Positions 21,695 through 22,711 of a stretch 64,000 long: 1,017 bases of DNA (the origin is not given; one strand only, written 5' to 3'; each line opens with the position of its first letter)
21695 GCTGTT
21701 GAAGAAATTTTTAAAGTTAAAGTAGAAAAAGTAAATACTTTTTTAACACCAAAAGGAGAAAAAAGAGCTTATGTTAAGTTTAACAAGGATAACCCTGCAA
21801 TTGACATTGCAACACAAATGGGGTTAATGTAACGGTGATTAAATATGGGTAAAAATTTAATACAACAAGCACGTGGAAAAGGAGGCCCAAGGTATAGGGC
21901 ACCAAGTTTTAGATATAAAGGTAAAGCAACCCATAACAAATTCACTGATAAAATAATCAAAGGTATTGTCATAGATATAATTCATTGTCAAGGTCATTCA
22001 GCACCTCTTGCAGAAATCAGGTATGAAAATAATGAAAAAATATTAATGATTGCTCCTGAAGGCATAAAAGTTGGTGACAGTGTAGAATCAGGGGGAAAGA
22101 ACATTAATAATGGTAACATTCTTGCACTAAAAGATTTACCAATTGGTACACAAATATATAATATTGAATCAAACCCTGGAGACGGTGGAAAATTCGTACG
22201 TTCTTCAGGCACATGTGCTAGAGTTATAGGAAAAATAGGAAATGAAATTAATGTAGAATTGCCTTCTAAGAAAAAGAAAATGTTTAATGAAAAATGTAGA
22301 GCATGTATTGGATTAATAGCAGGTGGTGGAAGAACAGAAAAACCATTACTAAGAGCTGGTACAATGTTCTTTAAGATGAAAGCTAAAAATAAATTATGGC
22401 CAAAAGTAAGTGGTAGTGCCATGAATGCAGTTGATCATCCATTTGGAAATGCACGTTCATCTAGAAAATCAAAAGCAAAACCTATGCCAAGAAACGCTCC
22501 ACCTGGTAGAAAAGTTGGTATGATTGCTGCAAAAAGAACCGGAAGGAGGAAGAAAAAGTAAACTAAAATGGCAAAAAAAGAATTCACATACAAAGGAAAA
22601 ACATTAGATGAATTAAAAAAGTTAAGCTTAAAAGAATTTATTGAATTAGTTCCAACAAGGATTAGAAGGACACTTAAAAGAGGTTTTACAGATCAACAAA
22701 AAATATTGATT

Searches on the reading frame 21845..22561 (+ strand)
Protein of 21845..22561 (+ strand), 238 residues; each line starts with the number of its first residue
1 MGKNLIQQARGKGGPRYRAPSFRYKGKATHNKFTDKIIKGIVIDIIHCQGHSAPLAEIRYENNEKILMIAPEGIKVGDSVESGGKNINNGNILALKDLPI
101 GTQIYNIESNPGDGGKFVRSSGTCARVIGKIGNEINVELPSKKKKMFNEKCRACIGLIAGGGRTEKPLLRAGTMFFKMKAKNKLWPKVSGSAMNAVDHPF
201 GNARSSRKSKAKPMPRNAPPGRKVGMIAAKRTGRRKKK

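Call 89: search_protein_families(library=pfam, proteins=[window:21845-22561:+], max_evalue=0.001)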
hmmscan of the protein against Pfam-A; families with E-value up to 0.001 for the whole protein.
window:21845-22561:+ (238 aa): 1 family
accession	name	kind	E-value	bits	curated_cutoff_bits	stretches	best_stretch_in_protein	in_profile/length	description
PF03947.24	Ribosomal_L2_C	-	1.5e-38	132.1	33.7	1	89-214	2-122/126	Ribosomal Proteins L2, C-terminal domain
